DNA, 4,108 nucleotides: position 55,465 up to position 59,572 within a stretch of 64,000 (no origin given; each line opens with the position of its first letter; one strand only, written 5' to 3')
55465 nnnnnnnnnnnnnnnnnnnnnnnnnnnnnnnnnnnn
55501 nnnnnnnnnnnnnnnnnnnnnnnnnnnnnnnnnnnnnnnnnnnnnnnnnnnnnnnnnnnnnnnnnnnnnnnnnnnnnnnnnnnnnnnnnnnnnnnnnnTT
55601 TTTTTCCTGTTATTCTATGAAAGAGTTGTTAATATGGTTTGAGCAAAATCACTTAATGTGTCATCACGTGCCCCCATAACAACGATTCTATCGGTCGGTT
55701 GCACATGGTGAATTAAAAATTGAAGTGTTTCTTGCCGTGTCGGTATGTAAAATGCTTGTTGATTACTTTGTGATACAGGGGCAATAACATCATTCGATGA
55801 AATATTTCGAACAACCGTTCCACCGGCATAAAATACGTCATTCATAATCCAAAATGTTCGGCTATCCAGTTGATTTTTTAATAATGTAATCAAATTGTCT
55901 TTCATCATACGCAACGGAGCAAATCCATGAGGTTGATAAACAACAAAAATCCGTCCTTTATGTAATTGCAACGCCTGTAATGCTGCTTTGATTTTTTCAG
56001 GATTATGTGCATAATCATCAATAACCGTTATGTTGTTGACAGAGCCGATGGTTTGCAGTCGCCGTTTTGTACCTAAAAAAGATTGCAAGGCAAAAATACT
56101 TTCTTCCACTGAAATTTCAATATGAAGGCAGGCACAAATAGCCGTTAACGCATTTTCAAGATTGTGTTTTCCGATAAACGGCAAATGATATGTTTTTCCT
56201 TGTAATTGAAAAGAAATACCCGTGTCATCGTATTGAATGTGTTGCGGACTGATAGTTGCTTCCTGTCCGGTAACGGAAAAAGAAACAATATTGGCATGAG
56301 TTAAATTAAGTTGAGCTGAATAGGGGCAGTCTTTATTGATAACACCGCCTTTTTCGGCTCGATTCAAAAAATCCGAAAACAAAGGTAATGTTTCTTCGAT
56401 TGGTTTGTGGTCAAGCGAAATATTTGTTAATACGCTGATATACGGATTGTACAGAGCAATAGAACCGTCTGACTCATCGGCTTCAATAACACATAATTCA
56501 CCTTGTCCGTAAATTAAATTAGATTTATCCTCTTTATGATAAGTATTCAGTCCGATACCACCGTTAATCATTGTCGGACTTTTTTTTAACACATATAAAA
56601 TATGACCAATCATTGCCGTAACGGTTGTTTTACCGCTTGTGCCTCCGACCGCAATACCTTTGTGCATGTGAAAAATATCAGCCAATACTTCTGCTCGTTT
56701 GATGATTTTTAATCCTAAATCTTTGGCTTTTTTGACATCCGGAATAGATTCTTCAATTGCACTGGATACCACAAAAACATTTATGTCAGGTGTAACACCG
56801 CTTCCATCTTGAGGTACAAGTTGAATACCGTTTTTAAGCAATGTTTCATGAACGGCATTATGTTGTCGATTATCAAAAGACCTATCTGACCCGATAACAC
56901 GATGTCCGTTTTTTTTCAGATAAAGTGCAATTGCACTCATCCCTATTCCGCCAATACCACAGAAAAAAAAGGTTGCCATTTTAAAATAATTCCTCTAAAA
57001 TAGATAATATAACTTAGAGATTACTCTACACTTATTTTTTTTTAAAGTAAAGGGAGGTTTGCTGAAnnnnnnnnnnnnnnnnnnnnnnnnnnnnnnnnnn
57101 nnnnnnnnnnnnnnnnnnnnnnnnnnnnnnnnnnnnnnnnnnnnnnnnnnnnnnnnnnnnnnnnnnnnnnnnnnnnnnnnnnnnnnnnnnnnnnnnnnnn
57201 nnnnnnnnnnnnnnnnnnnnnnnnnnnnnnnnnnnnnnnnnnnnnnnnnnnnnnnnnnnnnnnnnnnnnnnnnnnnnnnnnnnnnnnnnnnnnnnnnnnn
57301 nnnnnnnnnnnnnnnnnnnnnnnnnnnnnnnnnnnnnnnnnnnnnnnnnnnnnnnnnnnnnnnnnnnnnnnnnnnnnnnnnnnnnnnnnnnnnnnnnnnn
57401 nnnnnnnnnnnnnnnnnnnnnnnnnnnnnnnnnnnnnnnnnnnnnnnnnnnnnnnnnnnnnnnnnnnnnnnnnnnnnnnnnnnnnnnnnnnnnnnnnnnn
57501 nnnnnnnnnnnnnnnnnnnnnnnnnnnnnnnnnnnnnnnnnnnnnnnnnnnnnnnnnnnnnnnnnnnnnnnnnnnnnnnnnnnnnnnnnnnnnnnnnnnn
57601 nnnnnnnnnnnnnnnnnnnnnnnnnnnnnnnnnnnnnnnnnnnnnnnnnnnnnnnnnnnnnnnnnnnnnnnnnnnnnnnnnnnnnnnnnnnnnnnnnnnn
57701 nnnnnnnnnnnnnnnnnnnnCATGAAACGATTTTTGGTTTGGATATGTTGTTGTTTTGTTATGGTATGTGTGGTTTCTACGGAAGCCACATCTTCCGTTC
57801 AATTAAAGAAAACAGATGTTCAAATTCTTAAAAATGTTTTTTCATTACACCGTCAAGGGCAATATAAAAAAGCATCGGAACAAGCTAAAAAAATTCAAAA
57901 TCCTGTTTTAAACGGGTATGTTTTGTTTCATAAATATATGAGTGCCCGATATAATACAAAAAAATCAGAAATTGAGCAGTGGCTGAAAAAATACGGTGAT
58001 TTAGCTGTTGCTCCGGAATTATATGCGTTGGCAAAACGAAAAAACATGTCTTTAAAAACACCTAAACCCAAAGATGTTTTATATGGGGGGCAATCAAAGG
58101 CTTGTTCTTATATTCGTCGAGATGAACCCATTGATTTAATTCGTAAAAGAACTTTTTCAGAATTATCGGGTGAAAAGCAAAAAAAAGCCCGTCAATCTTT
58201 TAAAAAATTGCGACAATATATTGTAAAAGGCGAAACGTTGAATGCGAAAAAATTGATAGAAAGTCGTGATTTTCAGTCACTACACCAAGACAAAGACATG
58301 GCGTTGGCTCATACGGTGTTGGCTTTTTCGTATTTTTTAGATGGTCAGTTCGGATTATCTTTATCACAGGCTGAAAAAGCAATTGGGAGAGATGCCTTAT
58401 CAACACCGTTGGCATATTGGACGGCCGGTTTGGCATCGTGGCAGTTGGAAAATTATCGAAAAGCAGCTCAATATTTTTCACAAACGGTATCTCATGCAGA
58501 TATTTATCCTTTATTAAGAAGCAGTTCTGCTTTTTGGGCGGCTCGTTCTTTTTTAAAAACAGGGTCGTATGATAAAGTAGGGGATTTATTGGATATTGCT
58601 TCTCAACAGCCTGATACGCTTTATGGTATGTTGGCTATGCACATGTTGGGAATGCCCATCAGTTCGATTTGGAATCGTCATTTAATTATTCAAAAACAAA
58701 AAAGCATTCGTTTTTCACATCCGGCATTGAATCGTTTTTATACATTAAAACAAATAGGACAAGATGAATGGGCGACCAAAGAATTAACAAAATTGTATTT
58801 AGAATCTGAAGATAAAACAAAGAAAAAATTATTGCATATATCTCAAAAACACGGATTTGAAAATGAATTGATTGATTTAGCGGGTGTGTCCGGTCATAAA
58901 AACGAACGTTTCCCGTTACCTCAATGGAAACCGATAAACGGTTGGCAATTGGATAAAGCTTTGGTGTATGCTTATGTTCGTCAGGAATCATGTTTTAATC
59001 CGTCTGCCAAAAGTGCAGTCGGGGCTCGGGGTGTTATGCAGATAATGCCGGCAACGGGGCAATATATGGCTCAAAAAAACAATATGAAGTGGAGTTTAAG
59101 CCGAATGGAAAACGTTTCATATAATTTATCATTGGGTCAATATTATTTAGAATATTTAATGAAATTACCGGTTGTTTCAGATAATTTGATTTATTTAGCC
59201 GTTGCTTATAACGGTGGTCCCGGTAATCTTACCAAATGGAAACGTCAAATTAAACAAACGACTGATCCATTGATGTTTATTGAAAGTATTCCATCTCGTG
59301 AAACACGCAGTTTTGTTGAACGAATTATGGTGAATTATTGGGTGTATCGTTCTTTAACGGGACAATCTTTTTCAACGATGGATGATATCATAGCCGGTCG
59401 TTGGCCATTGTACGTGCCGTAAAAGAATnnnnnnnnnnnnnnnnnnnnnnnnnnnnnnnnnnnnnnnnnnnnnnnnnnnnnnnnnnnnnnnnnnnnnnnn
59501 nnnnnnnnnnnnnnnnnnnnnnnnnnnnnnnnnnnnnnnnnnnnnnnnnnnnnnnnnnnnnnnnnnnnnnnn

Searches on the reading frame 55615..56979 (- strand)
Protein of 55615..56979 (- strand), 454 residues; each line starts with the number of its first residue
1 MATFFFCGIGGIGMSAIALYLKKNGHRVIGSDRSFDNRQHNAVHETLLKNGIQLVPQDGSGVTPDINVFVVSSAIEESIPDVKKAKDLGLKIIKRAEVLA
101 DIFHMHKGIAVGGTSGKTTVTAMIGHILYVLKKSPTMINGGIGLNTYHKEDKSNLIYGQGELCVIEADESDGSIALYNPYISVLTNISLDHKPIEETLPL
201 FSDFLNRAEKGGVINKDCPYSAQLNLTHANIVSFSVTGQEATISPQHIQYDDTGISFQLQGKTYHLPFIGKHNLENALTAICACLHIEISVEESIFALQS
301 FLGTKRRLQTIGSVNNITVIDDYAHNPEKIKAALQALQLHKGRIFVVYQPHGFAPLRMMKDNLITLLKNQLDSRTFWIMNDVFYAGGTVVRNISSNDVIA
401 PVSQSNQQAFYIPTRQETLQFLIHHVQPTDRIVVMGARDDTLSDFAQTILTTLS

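Call 78: search_protein_families(library=pfam, proteins=[window:55615-56979:-], max_evalue=0.00001)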
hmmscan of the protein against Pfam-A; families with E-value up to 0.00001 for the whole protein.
window:55615-56979:- (454 aa): 3 families
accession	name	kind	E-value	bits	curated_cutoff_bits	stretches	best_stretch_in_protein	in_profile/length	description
PF08245.18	Mur_ligase_M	-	3.8e-18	66.6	24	1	111-284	1-200/200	Mur ligase middle domain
PF02875.26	Mur_ligase_C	-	8.7e-17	62.6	28.4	1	306-438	1-127/127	Mur ligase, glutamate ligase domain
PF01225.30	Mur_ligase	-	2.6e-16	60.2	21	1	6-104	4-92/95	Mur ligase family, catalytic domain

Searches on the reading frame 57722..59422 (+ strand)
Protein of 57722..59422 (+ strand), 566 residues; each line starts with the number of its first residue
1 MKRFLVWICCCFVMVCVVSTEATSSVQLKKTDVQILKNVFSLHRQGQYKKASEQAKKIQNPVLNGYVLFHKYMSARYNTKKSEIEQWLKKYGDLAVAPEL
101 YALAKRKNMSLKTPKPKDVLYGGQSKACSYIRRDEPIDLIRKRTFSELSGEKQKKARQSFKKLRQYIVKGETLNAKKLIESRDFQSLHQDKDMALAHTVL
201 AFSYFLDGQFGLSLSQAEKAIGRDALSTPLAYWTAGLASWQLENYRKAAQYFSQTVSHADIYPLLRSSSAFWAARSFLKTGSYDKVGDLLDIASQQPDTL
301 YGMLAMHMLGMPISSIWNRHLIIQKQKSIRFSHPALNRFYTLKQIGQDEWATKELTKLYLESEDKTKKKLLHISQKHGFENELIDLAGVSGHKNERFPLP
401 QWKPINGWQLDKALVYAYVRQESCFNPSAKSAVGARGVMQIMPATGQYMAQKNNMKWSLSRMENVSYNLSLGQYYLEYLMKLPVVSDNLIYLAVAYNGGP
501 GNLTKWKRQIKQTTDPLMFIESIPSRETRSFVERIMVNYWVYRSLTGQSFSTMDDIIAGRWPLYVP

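Call 78: search_protein_families(library=pfam, proteins=[window:57722-59422:+], max_evalue=0.00001)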
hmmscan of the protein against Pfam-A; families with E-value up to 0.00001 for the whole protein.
window:57722-59422:+ (566 aa): 1 family
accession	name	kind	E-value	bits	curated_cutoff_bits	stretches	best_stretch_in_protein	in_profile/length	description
PF01464.25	SLT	-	2.3e-20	72.7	21.3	1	408-513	10-111/117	Transglycosylase SLT domain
